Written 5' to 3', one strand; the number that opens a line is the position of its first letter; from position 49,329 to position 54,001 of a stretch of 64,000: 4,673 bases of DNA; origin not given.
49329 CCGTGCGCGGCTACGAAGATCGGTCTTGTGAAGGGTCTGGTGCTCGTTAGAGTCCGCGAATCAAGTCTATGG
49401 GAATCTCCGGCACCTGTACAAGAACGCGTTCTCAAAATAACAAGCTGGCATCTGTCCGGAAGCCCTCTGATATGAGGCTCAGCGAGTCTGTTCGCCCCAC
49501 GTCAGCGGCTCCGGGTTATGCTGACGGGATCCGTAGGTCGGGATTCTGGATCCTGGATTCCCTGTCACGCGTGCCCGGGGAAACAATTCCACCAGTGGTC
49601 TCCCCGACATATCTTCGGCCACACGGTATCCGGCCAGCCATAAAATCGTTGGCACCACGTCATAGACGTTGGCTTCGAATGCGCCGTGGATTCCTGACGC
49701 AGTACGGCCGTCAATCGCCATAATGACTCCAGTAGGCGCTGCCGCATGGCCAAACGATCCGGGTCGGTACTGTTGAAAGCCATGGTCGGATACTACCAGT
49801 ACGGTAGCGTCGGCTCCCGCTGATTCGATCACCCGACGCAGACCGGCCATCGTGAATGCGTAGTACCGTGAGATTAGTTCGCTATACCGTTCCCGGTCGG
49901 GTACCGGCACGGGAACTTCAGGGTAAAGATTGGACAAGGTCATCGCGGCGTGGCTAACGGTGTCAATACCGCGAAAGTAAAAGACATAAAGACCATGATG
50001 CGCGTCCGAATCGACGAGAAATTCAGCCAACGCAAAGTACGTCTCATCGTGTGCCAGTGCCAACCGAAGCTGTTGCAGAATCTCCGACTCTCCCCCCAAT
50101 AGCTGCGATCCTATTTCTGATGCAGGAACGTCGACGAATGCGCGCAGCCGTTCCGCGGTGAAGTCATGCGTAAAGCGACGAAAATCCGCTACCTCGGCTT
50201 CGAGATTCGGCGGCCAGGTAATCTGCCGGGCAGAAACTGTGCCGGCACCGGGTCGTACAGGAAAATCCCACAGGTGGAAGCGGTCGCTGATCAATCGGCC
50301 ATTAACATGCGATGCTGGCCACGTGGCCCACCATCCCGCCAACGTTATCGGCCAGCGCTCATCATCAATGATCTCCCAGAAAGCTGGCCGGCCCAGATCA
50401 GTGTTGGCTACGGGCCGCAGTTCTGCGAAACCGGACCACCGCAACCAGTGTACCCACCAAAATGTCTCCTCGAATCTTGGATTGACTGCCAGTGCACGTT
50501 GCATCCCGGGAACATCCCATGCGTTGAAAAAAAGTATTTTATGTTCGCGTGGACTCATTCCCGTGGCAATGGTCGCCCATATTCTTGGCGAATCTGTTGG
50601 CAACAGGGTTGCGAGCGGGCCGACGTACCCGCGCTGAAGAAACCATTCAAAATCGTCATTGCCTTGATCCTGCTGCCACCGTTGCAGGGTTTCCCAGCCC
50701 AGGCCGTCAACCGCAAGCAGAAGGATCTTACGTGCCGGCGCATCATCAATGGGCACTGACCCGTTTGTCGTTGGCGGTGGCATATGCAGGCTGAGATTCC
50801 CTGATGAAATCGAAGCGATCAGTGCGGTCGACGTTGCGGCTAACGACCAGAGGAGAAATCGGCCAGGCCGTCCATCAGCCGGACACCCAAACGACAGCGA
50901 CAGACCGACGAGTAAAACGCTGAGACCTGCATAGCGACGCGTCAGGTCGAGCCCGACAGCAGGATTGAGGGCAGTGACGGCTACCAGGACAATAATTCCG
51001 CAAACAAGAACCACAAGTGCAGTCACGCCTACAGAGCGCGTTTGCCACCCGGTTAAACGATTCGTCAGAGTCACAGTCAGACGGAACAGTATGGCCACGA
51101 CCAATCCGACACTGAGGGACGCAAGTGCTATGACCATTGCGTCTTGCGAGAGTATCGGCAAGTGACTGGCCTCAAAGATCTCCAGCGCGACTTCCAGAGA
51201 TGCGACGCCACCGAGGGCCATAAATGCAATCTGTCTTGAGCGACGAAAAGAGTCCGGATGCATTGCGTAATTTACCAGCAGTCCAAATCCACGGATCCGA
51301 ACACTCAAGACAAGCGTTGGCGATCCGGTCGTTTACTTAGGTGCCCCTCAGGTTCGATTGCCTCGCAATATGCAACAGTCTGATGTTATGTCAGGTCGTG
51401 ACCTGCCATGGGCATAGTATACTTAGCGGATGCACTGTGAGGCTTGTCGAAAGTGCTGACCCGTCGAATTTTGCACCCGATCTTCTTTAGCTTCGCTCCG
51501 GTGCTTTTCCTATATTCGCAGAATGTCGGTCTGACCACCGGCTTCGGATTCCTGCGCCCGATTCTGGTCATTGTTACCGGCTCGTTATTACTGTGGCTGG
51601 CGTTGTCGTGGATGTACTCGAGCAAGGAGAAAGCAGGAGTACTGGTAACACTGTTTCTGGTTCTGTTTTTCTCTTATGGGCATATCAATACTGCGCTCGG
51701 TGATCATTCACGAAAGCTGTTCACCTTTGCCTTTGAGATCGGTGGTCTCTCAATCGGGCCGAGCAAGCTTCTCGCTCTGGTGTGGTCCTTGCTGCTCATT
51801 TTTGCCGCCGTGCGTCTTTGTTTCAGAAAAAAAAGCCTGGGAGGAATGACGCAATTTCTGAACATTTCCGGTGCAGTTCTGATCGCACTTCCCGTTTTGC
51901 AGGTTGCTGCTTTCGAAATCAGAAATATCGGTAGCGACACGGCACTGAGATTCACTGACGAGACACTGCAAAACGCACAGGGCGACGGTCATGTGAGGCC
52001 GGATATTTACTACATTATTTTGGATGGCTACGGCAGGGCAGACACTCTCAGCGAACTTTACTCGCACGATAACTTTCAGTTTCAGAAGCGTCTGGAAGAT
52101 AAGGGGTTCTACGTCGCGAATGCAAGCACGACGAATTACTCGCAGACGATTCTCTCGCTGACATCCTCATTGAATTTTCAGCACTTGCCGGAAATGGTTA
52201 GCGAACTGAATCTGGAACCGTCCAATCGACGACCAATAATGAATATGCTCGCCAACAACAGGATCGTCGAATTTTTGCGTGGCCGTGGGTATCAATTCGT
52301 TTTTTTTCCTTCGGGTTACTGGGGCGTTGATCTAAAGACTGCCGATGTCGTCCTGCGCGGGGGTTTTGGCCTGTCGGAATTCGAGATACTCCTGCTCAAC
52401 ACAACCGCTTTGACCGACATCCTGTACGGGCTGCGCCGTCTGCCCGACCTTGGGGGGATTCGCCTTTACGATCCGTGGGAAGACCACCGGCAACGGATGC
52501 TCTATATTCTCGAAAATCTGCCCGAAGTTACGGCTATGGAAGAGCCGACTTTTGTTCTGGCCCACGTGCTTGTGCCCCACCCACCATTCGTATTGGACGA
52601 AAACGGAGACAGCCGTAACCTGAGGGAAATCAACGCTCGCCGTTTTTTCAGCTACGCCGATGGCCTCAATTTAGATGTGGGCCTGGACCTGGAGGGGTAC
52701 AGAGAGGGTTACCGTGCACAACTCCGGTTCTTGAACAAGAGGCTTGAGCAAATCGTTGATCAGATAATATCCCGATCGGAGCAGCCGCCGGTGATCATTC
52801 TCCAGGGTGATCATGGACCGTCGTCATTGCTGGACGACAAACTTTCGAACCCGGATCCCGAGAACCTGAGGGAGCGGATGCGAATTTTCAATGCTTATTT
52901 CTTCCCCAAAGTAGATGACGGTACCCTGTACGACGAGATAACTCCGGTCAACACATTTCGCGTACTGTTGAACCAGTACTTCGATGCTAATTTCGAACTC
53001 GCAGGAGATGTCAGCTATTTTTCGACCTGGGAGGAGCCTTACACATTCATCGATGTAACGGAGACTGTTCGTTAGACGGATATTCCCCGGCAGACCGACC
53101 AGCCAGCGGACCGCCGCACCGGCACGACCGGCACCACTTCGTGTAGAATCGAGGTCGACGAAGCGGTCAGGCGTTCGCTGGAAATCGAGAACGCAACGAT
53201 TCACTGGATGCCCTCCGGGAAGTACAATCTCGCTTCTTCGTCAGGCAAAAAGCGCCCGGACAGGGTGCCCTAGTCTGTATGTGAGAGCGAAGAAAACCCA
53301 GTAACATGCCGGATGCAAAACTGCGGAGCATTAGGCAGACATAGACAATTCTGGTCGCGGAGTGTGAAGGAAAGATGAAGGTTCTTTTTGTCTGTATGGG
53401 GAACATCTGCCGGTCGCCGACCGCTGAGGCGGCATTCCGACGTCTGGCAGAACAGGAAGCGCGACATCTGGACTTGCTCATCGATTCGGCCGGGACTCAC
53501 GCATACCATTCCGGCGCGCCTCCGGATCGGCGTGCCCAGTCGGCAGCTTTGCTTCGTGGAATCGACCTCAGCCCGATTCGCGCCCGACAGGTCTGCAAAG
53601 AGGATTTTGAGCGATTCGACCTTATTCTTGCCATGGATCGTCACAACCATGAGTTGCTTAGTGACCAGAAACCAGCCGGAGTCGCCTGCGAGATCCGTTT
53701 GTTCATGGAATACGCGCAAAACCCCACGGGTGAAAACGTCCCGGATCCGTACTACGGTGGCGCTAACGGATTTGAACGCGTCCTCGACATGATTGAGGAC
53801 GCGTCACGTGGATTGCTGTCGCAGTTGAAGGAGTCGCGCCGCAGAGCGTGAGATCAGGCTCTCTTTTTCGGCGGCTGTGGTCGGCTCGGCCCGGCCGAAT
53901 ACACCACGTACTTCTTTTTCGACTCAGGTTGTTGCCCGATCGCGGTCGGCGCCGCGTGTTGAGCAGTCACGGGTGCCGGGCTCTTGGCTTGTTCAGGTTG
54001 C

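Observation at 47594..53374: Divergent four-gene cassette (two membrane alkaline-phosphatase-superfamily enzymes, a small membrane protein, a two-domain methyltransferase) inserted in the msbA-lpxK-kdsB neighbourhood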

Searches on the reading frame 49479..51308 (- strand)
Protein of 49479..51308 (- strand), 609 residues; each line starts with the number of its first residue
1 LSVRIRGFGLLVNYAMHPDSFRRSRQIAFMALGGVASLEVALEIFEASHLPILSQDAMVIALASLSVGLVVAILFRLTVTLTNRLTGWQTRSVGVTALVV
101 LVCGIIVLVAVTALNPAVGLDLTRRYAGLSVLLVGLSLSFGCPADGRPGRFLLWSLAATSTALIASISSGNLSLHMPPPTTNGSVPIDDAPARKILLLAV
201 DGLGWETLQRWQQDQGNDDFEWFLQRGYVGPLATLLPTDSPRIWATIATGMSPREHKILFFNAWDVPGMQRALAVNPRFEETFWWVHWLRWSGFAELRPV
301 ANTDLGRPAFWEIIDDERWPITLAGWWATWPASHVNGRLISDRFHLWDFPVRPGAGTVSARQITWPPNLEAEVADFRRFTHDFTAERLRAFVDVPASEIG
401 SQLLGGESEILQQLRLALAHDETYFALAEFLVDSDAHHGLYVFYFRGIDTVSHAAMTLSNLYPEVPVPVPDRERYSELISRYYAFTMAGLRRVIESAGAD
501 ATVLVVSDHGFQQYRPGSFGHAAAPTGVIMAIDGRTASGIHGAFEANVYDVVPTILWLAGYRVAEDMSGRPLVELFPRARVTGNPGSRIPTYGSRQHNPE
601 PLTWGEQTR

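Call 7: search_protein_families(library=pfam, proteins=[window:49479-51308:-], max_evalue=0.01)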
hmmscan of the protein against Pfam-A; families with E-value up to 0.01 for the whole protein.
window:49479-51308:- (609 aa): 1 family
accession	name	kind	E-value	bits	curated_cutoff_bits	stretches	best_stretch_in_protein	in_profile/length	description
PF01663.27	Phosphodiest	-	4.6e-16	59.8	23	1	196-514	2-224/342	Type I phosphodiesterase / nucleotide pyrophosphatase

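Call 8: search_protein_families(library=ncbifam, proteins=[window:49479-51308:-], max_evalue=0.01)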
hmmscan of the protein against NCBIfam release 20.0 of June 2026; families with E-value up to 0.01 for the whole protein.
window:49479-51308:- (609 aa): 0 families

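Call 12: search_solved_structures(query=window:49479-51308:-, max_evalue=1)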
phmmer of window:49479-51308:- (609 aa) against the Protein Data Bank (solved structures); distinct sequences matched with E-value up to 1: 1.
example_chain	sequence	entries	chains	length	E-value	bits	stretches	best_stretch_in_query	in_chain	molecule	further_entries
5jc8_A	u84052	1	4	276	0.82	11.3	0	484-580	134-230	Putative short-chain dehydrogenase/reductase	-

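Call 59: search_protein_families(library=padloc, proteins=[window:49479-51308:-], max_evalue=0.01)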
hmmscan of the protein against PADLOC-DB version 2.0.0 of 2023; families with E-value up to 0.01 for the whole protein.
window:49479-51308:- (609 aa): 0 families

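Call 85: search_dna_similar(query=window:49479-51263:-, collection=plasmids, mode=protein, max_rows=12)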
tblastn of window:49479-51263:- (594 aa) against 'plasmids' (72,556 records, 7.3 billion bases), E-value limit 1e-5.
Records with a match: 2; places in all: 2; records where one place covers at least 80% of the query: 0.
Best place of each record, by identity: <60% 2.
By first word of the organism name: Halomontanus 1; Natrononativus 1.
By predicted mobility (MOB-suite, as given by PLSDB): non-mobilizable 2.
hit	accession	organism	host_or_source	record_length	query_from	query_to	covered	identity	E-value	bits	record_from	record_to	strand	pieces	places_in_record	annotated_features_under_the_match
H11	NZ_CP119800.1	Halomontanus rarus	cell culture,sediment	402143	162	496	56%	22.6%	8e-6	57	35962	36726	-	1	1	alkaline phosphatase family protein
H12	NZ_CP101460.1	Natrononativus amylolyticus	cell culture,sediment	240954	177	496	54%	23.0%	7e-6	57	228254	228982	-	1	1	alkaline phosphatase family protein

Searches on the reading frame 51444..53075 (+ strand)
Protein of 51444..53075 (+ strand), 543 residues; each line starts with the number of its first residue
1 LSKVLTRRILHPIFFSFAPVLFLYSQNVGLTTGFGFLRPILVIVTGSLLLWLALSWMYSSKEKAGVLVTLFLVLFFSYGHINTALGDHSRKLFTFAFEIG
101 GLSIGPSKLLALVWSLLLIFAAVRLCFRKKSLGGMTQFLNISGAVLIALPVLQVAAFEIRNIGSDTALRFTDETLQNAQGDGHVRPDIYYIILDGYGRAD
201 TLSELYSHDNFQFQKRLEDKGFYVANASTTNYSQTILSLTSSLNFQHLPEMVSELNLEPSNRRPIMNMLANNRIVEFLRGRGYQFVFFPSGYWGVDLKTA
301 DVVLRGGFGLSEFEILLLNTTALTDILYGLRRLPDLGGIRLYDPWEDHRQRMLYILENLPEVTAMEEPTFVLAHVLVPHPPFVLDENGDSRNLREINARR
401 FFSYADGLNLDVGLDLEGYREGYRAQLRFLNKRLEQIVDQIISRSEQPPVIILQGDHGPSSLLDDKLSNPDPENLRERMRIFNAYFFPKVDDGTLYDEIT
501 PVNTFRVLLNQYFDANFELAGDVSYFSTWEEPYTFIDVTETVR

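Call 7: search_protein_families(library=pfam, proteins=[window:51444-53075:+], max_evalue=0.01)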
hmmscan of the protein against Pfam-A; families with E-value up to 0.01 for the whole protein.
window:51444-53075:+ (543 aa): 0 families

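Call 8: search_protein_families(library=ncbifam, proteins=[window:51444-53075:+], max_evalue=0.01)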
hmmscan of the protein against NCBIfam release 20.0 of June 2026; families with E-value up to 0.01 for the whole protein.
window:51444-53075:+ (543 aa): 0 families

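Call 11: search_solved_structures(query=window:51444-53075:+, max_evalue=1)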
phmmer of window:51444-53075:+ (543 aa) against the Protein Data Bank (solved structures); distinct sequences matched with E-value up to 1: 0.

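Call 21: find_homologous_proteins(query=window:51444-53075:+)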
Query window:51444-53075:+ (543 aa): 3630 proteins with E <= 0.001 among 8000 candidates; the best 120 are listed.
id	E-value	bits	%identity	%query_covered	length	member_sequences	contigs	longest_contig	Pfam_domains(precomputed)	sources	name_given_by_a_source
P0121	0.0e+0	1198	99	99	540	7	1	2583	-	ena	-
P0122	9.4e-144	499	44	99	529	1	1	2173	PF00884.29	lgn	-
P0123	5.8e-134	466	44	99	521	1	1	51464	PF00884.29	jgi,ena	-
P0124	5.5e-124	433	42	98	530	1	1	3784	-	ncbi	-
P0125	1.0e-123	432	42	98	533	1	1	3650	-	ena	-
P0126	6.8e-123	430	41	98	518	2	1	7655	-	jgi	jgi:hypothetical protein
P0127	8.5e-123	429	42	99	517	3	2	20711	PF00884.29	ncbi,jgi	-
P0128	7.0e-120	420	42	98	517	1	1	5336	-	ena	-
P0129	7.2e-119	416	42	98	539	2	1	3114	-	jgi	jgi:hypothetical protein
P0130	5.1e-116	407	40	98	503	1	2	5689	PF00884.29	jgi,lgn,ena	-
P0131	4.4e-115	404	42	98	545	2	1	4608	PF00884.29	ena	-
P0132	9.0e-115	403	40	98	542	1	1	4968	-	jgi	jgi:hypothetical protein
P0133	1.0e-114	403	39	98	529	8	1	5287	PF00884.29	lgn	-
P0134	1.7e-113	399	41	98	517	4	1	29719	-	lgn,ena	-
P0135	1.7e-113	399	41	99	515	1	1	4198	PF00884.29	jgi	-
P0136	2.2e-113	398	40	98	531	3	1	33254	PF00884.29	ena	-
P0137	3.6e-113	398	40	98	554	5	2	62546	PF00884.29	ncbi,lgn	ncbi:MAG: sulfatase-like hydrolase/transferase [Candidatus Zixiibacteriota bacterium]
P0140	3.0e-112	395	40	98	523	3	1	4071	PF00884.29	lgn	-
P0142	3.3e-112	394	40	99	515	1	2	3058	PF00884.29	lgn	-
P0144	6.9e-112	393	41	98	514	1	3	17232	PF00884.29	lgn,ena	-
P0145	8.6e-112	393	41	98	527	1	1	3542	PF00884.29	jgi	-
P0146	1.1e-111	393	40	98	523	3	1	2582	PF00884.29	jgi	jgi:hypothetical protein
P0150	4.7e-111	391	41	98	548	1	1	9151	PF00884.29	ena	-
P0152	1.8e-110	389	41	98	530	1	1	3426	PF00884.29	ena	-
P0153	1.9e-109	385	42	92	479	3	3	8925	PF00884.29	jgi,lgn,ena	-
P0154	6.2e-109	384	39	99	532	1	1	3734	PF00884.29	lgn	-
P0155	9.0e-109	383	41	98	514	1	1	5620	PF00884.29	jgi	-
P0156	1.6e-108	382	40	98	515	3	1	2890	PF00884.29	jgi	jgi:hypothetical protein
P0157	8.9e-108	380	39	98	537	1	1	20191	PF00884.29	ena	-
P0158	1.3e-107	379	38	98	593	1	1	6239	PF00884.29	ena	-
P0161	1.5e-106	376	39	98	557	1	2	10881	PF00884.29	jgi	jgi:hypothetical protein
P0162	8.6e-106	373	39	98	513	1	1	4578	PF00884.29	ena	-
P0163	9.9e-106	373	37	99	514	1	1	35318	PF00884.29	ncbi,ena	-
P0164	1.0e-105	373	37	98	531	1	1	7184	PF00884.29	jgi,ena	-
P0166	1.6e-105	372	39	99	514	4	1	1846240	PF00884.29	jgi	-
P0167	2.6e-105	372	40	98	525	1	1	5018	PF00884.29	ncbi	-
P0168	5.4e-105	371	38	97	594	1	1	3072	PF00884.29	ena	-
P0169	6.7e-105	370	39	98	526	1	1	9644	PF00884.29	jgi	jgi:hypothetical protein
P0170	1.3e-104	369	39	99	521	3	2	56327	PF00884.29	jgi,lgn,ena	-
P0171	1.6e-104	369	41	99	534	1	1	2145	PF00884.29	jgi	jgi:hypothetical protein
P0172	1.9e-104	369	41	92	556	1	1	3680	PF00884.29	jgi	jgi:hypothetical protein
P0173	2.4e-104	368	36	99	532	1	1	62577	PF00884.29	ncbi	ncbi:sulfatase-like hydrolase/transferase [Candidatus Auribacterota bacterium]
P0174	4.3e-104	368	38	100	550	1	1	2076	PF00884.29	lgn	-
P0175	8.1e-104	367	38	99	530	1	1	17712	PF00884.29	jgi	jgi:hypothetical protein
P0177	2.7e-103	365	37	99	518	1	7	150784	PF00884.29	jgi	-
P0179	3.6e-103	365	37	98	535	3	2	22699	PF00884.29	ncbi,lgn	-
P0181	6.2e-103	364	37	99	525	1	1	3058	PF00884.29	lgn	-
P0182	1.1e-102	363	40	99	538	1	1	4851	PF00884.29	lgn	-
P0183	1.5e-102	363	38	98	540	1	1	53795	PF00884.29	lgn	-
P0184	2.5e-102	362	41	93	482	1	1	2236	PF00884.29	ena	-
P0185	4.4e-102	361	38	98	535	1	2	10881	PF00884.29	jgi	jgi:hypothetical protein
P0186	4.7e-102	361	39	99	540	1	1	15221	PF00884.29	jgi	jgi:hypothetical protein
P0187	5.7e-102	361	38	99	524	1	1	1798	PF00884.29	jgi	jgi:hypothetical protein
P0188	6.2e-102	360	38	99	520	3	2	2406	PF00884.29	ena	-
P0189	6.3e-102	360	38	99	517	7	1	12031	PF00884.29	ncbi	-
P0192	3.2e-101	358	37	99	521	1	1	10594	PF00884.29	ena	-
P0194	4.1e-101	358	36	99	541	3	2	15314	PF00884.29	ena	-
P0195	4.9e-101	358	39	99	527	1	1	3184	PF00884.29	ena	-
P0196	7.1e-101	357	39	98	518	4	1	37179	PF00884.29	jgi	-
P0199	1.3e-100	356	38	98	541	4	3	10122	PF00884.29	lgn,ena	-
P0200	1.3e-100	356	38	98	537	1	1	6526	PF00884.29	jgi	jgi:hypothetical protein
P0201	1.4e-100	356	37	98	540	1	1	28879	PF00884.29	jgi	jgi:hypothetical protein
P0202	1.6e-100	356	38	98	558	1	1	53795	PF00884.29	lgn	-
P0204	2.5e-100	355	40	93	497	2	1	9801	PF00884.29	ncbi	ncbi:MAG: sulfatase-like hydrolase/transferase [bacterium]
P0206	2.9e-100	355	37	98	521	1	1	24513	PF00884.29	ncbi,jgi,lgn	-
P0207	3.1e-100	355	39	99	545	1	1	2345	PF00884.29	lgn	-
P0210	9.9e-100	353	38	99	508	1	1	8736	PF00884.29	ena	-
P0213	1.6e-99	353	38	99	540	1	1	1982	PF00884.29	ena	-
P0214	2.0e-99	352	39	99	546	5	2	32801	PF00884.29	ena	-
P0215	2.5e-99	352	38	98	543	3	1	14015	PF00884.29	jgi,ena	-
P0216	4.3e-99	351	38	99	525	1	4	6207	PF00884.29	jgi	jgi:hypothetical protein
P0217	9.2e-99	350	37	98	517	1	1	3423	PF00884.29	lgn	-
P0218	9.4e-99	350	37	99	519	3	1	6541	PF00884.29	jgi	jgi:hypothetical protein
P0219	1.1e-98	350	39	98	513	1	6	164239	PF00884.29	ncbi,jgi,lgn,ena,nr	ncbi:MAG TPA: hypothetical protein PLJ78_04445 [Anaerolineae bacterium]|nr:hypothetical protein [Ana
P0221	1.2e-98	350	37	99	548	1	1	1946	PF00884.29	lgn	-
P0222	1.8e-98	349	39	98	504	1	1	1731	PF00884.29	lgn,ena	-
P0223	2.4e-98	349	38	98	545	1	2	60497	PF00884.29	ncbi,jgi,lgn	-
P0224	2.5e-98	349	38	98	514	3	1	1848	PF00884.29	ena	-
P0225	3.0e-98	348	38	97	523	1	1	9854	PF00884.29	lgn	-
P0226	3.4e-98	348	37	99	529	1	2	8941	PF00884.29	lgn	-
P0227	4.9e-98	348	37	98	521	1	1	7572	PF00884.29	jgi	jgi:hypothetical protein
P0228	5.3e-98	348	37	98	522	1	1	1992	PF00884.29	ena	-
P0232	7.6e-98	347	37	99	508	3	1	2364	PF00884.29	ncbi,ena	-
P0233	1.0e-97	347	37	98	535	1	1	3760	PF00884.29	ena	-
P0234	1.1e-97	347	38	98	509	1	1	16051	PF00884.29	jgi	jgi:hypothetical protein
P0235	2.0e-97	346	37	99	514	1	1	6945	PF00884.29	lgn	-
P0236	2.2e-97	345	38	96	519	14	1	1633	PF00884.29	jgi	-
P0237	2.9e-97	345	38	99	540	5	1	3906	PF00884.29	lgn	-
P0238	3.4e-97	345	39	98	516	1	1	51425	PF00884.29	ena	-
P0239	3.7e-97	345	37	100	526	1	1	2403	PF00884.29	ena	-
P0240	3.9e-97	345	37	93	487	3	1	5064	PF00884.29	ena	-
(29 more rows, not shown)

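Call 27: search_protein_families(library=pfam, alignment_id=A2, max_evalue=0.01)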
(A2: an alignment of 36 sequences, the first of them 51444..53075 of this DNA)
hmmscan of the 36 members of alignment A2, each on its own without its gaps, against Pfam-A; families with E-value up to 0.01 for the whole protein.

A. member 1, window:51444-53075:+ (543 aa): 0 families

B. families by the number of members that match (of 36 scanned): 4 families
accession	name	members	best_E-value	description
PF00884.28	Sulfatase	32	3.9e-12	Sulfatase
PF01757.29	Acyl_transf_3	1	0.00076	Acyltransferase domain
PF08016.18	PKD_channel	1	0.0028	Polycystin cation channel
PF01027.25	Bax1-I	1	0.0063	Inhibitor of apoptosis-promoting Bax1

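Call 28: search_solved_structures(query=A2, max_evalue=1)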
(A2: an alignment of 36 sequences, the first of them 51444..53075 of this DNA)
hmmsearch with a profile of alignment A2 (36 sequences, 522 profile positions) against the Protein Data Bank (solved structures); distinct sequences matched with E-value up to 1: 4.
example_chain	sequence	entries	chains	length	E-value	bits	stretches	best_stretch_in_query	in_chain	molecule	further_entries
6s21_A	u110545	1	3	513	0.016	17.1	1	336-458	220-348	Endo-4-O-sulfatase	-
4kav_A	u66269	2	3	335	0.095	14.6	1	345-439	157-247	YhbX/YhjW/YijP/YjdB family protein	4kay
5g2t_A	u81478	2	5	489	0.32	12.9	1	385-445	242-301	2-O GLYCOSAMINOGLYCAN SULFATASE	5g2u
3b5q_A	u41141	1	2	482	0.33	12.8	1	385-445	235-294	Putative sulfatase yidJ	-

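Call 59: search_protein_families(library=padloc, proteins=[window:51444-53075:+], max_evalue=0.01)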
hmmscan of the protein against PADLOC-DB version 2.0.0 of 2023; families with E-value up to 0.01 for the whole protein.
window:51444-53075:+ (543 aa): 0 families

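Call 86: search_dna_similar(query=window:51444-53075:+, collection=plasmids, mode=protein, max_rows=12)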
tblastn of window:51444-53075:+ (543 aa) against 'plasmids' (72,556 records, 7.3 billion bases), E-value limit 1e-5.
Records with a match: 5; places in all: 6; records where one place covers at least 80% of the query: 2.
Best place of each record, by identity: <60% 5.
By first word of the organism name: Singulisphaera 1; Chloroflexota 1; Skermanella 1; Gemmatirosa 1; Novosphingobium 1.
By predicted mobility (MOB-suite, as given by PLSDB): non-mobilizable 4; conjugative 1.
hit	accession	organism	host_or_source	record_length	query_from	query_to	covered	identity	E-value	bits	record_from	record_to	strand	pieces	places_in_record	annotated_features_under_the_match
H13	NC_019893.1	Singulisphaera acidiphila DSM 18658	sphagnum peat from the bog Obukhovskoe ...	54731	9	539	98%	36.7%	6e-81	283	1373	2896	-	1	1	LTA synthase family protein | SAM-dependent methyltransferase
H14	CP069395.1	Chloroflexota bacterium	single cell,cold seep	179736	1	531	98%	28.7%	2e-45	179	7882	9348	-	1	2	hypothetical protein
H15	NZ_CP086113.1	Skermanella rosea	single cell,hydrocarbon-contaminated ...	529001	122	532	76%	28.8%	2e-33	143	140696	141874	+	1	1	sulfatase-like hydrolase/transferase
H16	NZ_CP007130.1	Gemmatirosa kalamazoonensis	-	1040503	128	542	76%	27.0%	1e-32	140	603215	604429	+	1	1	record has no annotation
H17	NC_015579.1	Novosphingobium sp. PP1Y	-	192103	130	459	61%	30.7%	4e-29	130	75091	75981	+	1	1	sulfatase-like hydrolase/transferase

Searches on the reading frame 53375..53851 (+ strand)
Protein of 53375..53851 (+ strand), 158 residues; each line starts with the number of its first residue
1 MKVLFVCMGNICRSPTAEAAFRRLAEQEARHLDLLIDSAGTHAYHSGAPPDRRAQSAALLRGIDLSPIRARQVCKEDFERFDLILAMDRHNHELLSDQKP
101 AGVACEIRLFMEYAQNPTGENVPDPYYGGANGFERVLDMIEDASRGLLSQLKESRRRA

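Call 7: search_protein_families(library=pfam, proteins=[window:53375-53851:+], max_evalue=0.01)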
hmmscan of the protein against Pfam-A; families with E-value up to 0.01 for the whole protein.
window:53375-53851:+ (158 aa): 1 family
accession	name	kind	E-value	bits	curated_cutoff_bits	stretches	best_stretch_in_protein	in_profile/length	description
PF01451.26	LMWPc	-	1.2e-39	136.3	23.2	1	3-148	1-144/144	Low molecular weight phosphotyrosine protein phosphatase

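Call 8: search_protein_families(library=ncbifam, proteins=[window:53375-53851:+], max_evalue=0.01)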
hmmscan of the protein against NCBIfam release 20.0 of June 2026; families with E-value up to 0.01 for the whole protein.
window:53375-53851:+ (158 aa): 3 families
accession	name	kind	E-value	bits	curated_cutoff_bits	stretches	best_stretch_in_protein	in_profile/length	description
NF007520.0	PRK10126.1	equivalog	1e-17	65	243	1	2-148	4-139/147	low molecular weight protein-tyrosine-phosphatase Wzb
NF008486.0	PRK11391.1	equivalog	2.9e-16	60.3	247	1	3-147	9-142/148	phosphotyrosine-protein phosphatase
TIGR02691.1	arsC_pI258_fam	equivalog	0.0092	16.2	174.3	0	3-88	1-77/129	arsenate reductase (thioredoxin)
